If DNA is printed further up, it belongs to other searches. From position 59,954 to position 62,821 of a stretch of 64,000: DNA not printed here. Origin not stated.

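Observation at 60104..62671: TIR-STAND NTPase: candidate antiphage NLR-like effector in an AT-rich islet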

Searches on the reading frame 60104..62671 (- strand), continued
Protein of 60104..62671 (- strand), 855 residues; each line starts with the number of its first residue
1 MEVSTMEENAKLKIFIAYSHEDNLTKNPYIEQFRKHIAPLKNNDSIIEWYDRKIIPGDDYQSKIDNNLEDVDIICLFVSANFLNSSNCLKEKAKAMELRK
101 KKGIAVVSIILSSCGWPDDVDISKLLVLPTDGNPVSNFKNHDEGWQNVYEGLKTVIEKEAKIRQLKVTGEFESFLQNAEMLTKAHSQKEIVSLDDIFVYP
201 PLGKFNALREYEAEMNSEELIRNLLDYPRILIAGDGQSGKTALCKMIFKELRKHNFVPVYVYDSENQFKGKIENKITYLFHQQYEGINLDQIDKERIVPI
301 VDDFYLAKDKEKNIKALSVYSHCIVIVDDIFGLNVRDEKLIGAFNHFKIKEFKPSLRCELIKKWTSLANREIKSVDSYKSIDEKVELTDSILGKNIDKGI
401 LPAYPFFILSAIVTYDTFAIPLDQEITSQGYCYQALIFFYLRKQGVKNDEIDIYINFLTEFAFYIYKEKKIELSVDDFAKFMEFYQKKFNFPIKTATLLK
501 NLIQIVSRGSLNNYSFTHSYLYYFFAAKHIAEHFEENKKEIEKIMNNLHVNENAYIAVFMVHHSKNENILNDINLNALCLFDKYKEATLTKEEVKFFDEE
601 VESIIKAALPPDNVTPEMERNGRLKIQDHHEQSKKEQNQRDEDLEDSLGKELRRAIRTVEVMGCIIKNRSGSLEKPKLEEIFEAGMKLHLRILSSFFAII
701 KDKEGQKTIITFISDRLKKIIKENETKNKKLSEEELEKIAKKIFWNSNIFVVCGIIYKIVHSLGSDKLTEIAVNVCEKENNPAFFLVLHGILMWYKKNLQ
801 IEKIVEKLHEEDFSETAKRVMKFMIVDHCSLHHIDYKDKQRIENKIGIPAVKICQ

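Call 24: find_encoding_contigs(protein=P0001, flank=10000, max_places=3)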
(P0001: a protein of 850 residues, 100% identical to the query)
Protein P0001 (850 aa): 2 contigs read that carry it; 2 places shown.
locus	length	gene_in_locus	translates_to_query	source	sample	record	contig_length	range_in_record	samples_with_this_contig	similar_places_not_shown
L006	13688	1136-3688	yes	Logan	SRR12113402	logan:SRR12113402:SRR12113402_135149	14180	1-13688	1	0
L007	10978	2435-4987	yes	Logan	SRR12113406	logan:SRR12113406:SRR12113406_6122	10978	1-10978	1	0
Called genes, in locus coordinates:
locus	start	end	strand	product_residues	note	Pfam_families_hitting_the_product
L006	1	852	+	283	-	?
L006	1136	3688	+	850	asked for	PF01582:TIR, PF13676:TIR_2, PF01637:ATPase_2 (weak)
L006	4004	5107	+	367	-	PF09594:GT87, PF26314:MptA_B_family (weak)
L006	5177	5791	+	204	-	-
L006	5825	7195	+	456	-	PF00437:T2SSE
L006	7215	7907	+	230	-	PF13539:Peptidase_M15_4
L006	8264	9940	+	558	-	PF14417:MEDS, PF00989:PAS, PF13188:PAS_8 (weak), PF13426:PAS_9, PF08447:PAS_3 (faint), PF08448:PAS_4, PF13426:PAS_9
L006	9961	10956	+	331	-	PF13379:NMT1_2, PF09084:NMT1, PF12974:Phosphonate-bd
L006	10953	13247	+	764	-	PF02743:dCache_1, PF00672:HAMP, PF00989:PAS, PF13426:PAS_9, PF00512:HisKA, PF02518:HATPase_c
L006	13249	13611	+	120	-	PF00072:Response_reg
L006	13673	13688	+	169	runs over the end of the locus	?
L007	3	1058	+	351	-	PF13651:EcoRI_methylase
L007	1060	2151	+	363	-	PF03235:GmrSD_N, PF01844:HNH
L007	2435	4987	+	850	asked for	PF01582:TIR, PF13676:TIR_2, PF01637:ATPase_2 (weak)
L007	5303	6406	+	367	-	PF09594:GT87, PF26314:MptA_B_family (weak)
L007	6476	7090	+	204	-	-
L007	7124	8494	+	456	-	PF00437:T2SSE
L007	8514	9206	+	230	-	PF13539:Peptidase_M15_4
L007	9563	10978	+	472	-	?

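Call 25: find_encoding_contigs(protein=P0097, flank=8000, max_places=3)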
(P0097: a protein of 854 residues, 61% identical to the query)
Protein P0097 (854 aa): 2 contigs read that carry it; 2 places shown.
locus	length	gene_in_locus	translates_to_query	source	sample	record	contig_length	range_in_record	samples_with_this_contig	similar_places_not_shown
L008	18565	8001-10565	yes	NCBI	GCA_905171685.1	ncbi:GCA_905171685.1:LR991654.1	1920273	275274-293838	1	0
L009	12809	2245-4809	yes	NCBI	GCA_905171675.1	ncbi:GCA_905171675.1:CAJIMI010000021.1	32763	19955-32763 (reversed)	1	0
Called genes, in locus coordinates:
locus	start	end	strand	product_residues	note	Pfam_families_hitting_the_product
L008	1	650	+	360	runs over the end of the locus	PF00146:NADHdh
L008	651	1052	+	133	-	PF13187:Fer4_9, PF00037:Fer4, PF12797:Fer4_2 (weak), PF12837:Fer4_6 (weak), PF13237:Fer4_10 (weak), PF14697:Fer4_21, PF12838:Fer4_7, PF00037:Fer4 (weak), +4 more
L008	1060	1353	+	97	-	PF00499:Oxidored_q3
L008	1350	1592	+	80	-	PF00499:Oxidored_q3 (weak)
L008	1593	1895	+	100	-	PF00420:Oxidored_q2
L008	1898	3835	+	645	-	PF00662:Proton_antipo_N, PF00361:Proton_antipo_M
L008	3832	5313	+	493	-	PF00361:Proton_antipo_M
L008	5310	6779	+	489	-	PF00361:Proton_antipo_M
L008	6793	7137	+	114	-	PF10621:FpoO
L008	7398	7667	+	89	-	-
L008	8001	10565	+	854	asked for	PF01582:TIR, PF13676:TIR_2, PF01637:ATPase_2 (weak), PF24406:nSTAND_NTPase4 (weak)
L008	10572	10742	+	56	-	-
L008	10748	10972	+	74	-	PF15919:HicB_lk_antitox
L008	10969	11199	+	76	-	PF07927:HicA_toxin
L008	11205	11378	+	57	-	-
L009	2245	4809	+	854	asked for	PF01582:TIR, PF13676:TIR_2, PF01637:ATPase_2 (weak), PF24406:nSTAND_NTPase4 (weak)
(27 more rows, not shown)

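Call 26: search_protein_representatives(protein=window:60107-62224:-)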
Query: 706 residues. Proteins with E-value up to 0.001 (for the whole library): 2307; up to 1e-10: 1903; up to 1e-30: 1002. The best 150 are listed.
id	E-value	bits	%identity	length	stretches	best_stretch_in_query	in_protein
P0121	1.9e-230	783.2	53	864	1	2-704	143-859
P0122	8.3e-227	771.2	53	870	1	1-695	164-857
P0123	7.8e-215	731.6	53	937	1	15-704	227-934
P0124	9.8e-214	728.0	51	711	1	9-701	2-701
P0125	6.2e-212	722.0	49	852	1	3-703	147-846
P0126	6.8e-202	688.9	49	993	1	4-702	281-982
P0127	6.8e-202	688.9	47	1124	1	11-700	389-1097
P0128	1.7e-197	674.4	47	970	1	4-701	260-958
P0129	9.0e-192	655.4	47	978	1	21-695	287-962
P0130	7.0e-191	652.5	49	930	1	17-700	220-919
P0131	7.4e-191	652.4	47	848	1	3-701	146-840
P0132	1.7e-184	631.4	45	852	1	1-704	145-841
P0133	1.2e-183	628.6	47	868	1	1-704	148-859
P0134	1.1e-181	622.1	48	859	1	1-702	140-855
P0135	7.6e-180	616.0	46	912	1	2-699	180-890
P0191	7.8e-101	354.9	34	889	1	17-699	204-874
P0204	9.1e-83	295.2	34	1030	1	11-695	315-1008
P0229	3.8e-71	256.8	33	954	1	21-701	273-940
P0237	3.2e-69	250.5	29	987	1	14-700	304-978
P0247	5.0e-67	243.2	30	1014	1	9-702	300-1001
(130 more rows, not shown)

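Call 28: predict_structure(alignment_id=A1)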
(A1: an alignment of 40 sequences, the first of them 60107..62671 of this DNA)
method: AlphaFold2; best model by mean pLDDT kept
length: 855 residues; sequences in the alignment: 40
mean_pLDDT: 74.7   pTM: 0.57
mean pLDDT of the five models: 74.7, 73.5, 71.9, 67.8, 63.6
residues with pLDDT >= 90: 48; 70-90: 568; 50-70: 175; < 50: 64
segments of 3 or more residues with pLDDT < 50: 1-9, 61-64, 393-402, 417-431, 607-610, 636-645
pLDDT, mean of each block of 10 residues (from residue 1): 36 80 74 77 62 62 58 85 80 84 83 67 72 79 83 82 81 67 53 73 78 85 86 66 84 87 80 90 83 84 81 86 81 68 81 75 69 56 63 43 58 51 34 59 69 87 87 85 85 81 73 71 83 83 84 76 73 84 89 78 54 60 70 49 57 81 74 81 89 88 84 83 59 81 82 84 77 86 90 80 85 83 78 72 80 56
secondary structure, 60 per line:
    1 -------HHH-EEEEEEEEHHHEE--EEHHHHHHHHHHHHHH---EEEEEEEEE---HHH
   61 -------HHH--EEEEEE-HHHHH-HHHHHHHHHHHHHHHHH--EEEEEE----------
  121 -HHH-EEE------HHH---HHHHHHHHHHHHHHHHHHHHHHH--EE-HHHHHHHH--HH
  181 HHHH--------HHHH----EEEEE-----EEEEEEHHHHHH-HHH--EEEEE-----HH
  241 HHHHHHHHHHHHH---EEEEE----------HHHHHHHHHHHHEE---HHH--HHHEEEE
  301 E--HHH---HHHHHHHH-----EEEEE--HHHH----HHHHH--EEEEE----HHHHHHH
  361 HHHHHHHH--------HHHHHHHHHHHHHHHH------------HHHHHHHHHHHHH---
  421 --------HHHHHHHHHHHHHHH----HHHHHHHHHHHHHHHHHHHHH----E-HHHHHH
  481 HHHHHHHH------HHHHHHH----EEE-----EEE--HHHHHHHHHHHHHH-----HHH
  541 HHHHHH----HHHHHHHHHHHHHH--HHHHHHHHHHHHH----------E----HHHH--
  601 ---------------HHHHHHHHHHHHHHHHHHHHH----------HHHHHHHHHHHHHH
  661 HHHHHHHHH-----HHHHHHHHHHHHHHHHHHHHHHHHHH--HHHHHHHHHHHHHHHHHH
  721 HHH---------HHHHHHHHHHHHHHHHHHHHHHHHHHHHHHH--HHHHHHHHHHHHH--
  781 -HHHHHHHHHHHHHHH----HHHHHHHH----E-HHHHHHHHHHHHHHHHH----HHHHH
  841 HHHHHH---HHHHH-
elements in order (helices of 4 or more, strands of 3 or more residues): E12-19 H29-42 E46-54 E73-78 H80-84 H86-102 E105-110 E126-128 H141-163 H169-176 H179-184 H193-196 E201-205 E211-216 H217-222 E229-233 H239-253 E257-261 H272-283 E297-301 H310-317 E323-327 H330-333 H338-342 E345-349 H354-368 H377-392 H405-417 H429-443 H448-468 H475-488 H495-501 E506-508 E514-516 H519-532 H538-546 H551-564 H567-579 H595-598 H616-636 H647-669 H675-700 H703-723 H733-763 H766-778 H782-796 H801-808 H815-831 H836-846 H850-854

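Call 30: search_protein_families(library=pfam, proteins=[P0126, P0191, P0204, P0128, P0247, P0123, P0127, P0130, P0229, P0237], max_evalue=0.01)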
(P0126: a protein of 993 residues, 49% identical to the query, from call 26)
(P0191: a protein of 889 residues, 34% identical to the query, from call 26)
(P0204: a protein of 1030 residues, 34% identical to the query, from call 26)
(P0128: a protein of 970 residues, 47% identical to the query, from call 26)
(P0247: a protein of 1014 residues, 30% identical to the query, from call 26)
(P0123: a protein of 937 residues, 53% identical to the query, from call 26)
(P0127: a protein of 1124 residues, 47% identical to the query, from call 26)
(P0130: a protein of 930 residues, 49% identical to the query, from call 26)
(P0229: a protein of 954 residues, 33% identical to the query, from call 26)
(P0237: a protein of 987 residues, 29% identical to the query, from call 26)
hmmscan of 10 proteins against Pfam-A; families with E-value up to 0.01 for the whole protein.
P0126 (993 aa): 5 families
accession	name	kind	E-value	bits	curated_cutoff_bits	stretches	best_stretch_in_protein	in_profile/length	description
PF20697.3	NTase-conflict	-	4e-75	253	24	1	10-268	3-257/259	Pol beta superfamily nucleotidyltransferase in conflict systems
PF24406.1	nSTAND_NTPase4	-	1e-06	29.2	27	1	605-662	2-58/58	Novel STAND NTPase 4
PF20720.3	nSTAND3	-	0.0011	19.2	27.2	0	354-415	15-46/155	Novel STAND NTPase 3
PF01637.24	ATPase_2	-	0.004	17.4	33.2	1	354-472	19-134/225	ATPase domain predominantly from Archaea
PF22600.2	MTPAP-like_central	-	0.0082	16.7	27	0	15-75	32-89/139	Poly(A) RNA polymerase, mitochondrial-like, central palm domain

P0191 (889 aa): 3 families
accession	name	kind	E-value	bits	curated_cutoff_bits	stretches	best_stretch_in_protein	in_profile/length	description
PF13173.12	AAA_14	-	0.00014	22.3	27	1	265-344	3-75/129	AAA domain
PF24406.1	nSTAND_NTPase4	-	0.0034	17.9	27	1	514-560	12-58/58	Novel STAND NTPase 4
PF00004.35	AAA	-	0.0036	18.2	21.2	0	267-346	1-72/131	ATPase family associated with various cellular activities (AAA)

P0204 (1030 aa): 4 families
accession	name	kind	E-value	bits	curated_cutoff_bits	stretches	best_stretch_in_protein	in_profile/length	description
PF00149.33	Metallophos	-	3.7e-08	34.5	21.5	1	5-242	3-190/191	Calcineurin-like phosphoesterase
PF24406.1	nSTAND_NTPase4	-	4e-07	30.5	27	1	634-689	3-58/58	Novel STAND NTPase 4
PF12775.13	AAA_7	-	0.0033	17.4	25.8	0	369-468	19-113/181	P-loop containing dynein motor region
PF13173.12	AAA_14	-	0.0045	17.4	27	1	386-467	5-74/129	AAA domain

P0128 (970 aa): 6 families
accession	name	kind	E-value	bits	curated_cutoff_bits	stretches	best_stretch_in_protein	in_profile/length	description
PF24406.1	nSTAND_NTPase4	-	7.7e-09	36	27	1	577-634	1-58/58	Novel STAND NTPase 4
PF01637.24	ATPase_2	-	3.3e-06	27.5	33.2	1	329-449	16-133/225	ATPase domain predominantly from Archaea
PF07819.20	PGAP1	-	5.1e-05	23.6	24.3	1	67-146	53-132/233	PGAP1-like alpha/beta domain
PF13401.12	AAA_22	-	0.0021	18.8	27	1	336-436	8-93/130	AAA domain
PF20720.3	nSTAND3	-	0.0022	18.2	27.2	1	319-374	5-58/155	Novel STAND NTPase 3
PF02450.21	LCAT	-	0.0054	16.4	21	0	99-151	116-170/392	Lecithin:cholesterol acyltransferase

P0247 (1014 aa): 4 families
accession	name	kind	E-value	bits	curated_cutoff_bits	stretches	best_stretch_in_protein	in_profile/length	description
PF01048.26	PNP_UDP_1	-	1.1e-17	64.7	25.1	1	7-287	1-232/233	Phosphorylase superfamily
PF00005.33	ABC_tran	-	0.0036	18.3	25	0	371-448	12-80/137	ABC transporter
PF00004.35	AAA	-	0.0049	17.8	21.2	0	373-456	1-74/131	ATPase family associated with various cellular activities (AAA)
PF01637.24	ATPase_2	-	0.005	17.1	33.2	0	370-391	20-41/225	ATPase domain predominantly from Archaea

P0123 (937 aa): 4 families
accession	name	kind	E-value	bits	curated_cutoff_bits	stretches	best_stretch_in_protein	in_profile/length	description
PF04471.18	Mrr_cat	-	1.4e-09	38.5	21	1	18-109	5-99/115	Restriction endonuclease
PF24406.1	nSTAND_NTPase4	-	5.8e-09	36.4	27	1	538-594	2-58/58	Novel STAND NTPase 4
PF13173.12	AAA_14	-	0.0018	18.7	27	1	293-383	5-88/129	AAA domain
PF18741.7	MTES_1575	-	0.0058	17.1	38.2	0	22-69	1-48/96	REase_MTES_1575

P0127 (1124 aa): 8 families
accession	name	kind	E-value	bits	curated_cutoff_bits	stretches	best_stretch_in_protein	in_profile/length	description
PF24406.1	nSTAND_NTPase4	-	1.2e-08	35.3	27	1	707-763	2-58/58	Novel STAND NTPase 4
PF13289.12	SIR2_2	-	5e-07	30.3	24.5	1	177-308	3-132/141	SIR2-like domain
PF16575.11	CLP1_P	-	0.0011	19.3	26.6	1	463-491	1-29/188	mRNA cleavage and polyadenylation factor CLP1 P-loop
PF20720.3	nSTAND3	-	0.0012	19.1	27.2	1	446-572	7-87/155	Novel STAND NTPase 3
PF13173.12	AAA_14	-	0.0014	19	27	1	459-553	5-93/129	AAA domain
PF13401.12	AAA_22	-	0.0015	19.3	27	0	459-562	8-96/130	AAA domain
PF01637.24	ATPase_2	-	0.0027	18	33.2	1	459-573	23-135/225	ATPase domain predominantly from Archaea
PF00004.35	AAA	-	0.0087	17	21.2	0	459-540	1-73/131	ATPase family associated with various cellular activities (AAA)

P0130 (930 aa): 8 families
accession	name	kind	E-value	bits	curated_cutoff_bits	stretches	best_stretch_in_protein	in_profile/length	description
PF24406.1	nSTAND_NTPase4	-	1.1e-11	45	27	1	531-588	1-58/58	Novel STAND NTPase 4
PF13365.12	Trypsin_2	-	2.1e-08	35.5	27.6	1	23-172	1-144/144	Trypsin-like peptidase domain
PF13173.12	AAA_14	-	1.2e-05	25.7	27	1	284-379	5-88/129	AAA domain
PF05580.18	Peptidase_S55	-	0.00015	22.3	25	1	136-191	150-208/210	SpoIVB peptidase S55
PF13401.12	AAA_22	-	0.00016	22.4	27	1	284-391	8-97/130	AAA domain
PF20720.3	nSTAND3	-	0.00058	20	27.2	1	272-318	8-52/155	Novel STAND NTPase 3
PF01637.24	ATPase_2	-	0.00064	20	33.2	1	281-404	20-138/225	ATPase domain predominantly from Archaea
PF08433.16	KTI12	-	0.0059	16.6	22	1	282-371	2-90/271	Chromatin associated protein KTI12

P0229 (954 aa): 4 families
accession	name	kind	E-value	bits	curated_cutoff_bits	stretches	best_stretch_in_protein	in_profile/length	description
PF24391.1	HD-CE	-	3.4e-07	30.7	27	1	47-184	8-194/263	HD-CE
PF24406.1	nSTAND_NTPase4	-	1.7e-06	28.4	27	1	571-625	2-58/58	Novel STAND NTPase 4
PF13173.12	AAA_14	-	0.00078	19.9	27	1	330-406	5-73/129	AAA domain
PF00004.35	AAA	-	0.0072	17.2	21.2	0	330-415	1-81/131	ATPase family associated with various cellular activities (AAA)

P0237 (987 aa): 3 families
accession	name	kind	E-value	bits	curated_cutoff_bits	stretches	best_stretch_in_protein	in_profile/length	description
PF01048.26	PNP_UDP_1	-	3.3e-12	46.7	25.1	1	61-258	36-232/233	Phosphorylase superfamily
PF24406.1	nSTAND_NTPase4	-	3.6e-07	30.6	27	1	616-664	7-58/58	Novel STAND NTPase 4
PF12775.13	AAA_7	-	0.0014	18.6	25.8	1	347-462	15-129/181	P-loop containing dynein motor region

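Call 31: fold_search(model_id=the predicted structure, library=pdb)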
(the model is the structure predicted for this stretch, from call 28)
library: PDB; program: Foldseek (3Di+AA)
matches with E <= 10: 1182; with E <= 0.001: 24
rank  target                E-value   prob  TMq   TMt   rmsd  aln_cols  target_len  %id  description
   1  4kxf_L                4.7e-09  1.00  0.23  0.22  15.5       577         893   10  Crystal structure of NLRC4 reveals its autoinhibition mechanism (released 2013-07-24)
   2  8fw2_A                5.2e-09  1.00  0.33  0.32   9.5       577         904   11  Cryo-EM structure of full-length human NLRC4 inflammasome with C11 symmetry (released 2024-01-03)
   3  4kxf_N                5.2e-09  1.00  0.23  0.22  15.4       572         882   10  Crystal structure of NLRC4 reveals its autoinhibition mechanism (released 2013-07-24)
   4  4kxf_D                6.2e-09  1.00  0.23  0.22  15.7       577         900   10  Crystal structure of NLRC4 reveals its autoinhibition mechanism (released 2013-07-24)
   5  4kxf_K                7.7e-09  1.00  0.22  0.21  15.9       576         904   10  Crystal structure of NLRC4 reveals its autoinhibition mechanism (released 2013-07-24)
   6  8fvu_B                1.0e-08  1.00  0.33  0.32  11.6       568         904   12  Cryo-EM structure of human Needle/NAIP/NLRC4 (R288A) (released 2024-01-03)
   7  4kxf_B                1.4e-08  1.00  0.23  0.22  16.5       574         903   10  Crystal structure of NLRC4 reveals its autoinhibition mechanism (released 2013-07-24)
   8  4kxf_H                1.4e-08  1.00  0.23  0.22  15.2       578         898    9  Crystal structure of NLRC4 reveals its autoinhibition mechanism (released 2013-07-24)
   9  5irl                  1.5e-08  1.00  0.23  0.26  18.9       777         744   10  Crystal structure of rabbit NOD2 SER mutant in an ADP-bound state (released 2016-06-29)
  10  4kxf_P                1.6e-08  1.00  0.23  0.23  15.6       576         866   10  Crystal structure of NLRC4 reveals its autoinhibition mechanism (released 2013-07-24)
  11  5irn                  3.4e-08  1.00  0.24  0.27  19.6       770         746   10  Crystal structure of rabbit NOD2 in an ADP-bound state (Crystal form1) (released 2016-06-29)
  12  4kxf_F                6.1e-08  1.00  0.23  0.22  15.3       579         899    9  Crystal structure of NLRC4 reveals its autoinhibition mechanism (released 2013-07-24)
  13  7dfv_A                2.1e-07  1.00  0.19  0.26  14.8       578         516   15  Cryo-EM structure of plant NLR RPP1 tetramer core part (released 2020-12-16)
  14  7crc_A                4.1e-07  1.00  0.21  0.18  13.3       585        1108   14  Cryo-EM structure of plant NLR RPP1 tetramer in complex with ATR1 (released 2020-12-16)
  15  7dfv_B                7.8e-07  1.00  0.19  0.26  16.9       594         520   15  Cryo-EM structure of plant NLR RPP1 tetramer core part (released 2020-12-16)
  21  8dgf_A                1.8e-05  1.00  0.23  0.15  22.2       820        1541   14  Avs4 bound to phage PhiV-1 portal (released 2022-08-03)
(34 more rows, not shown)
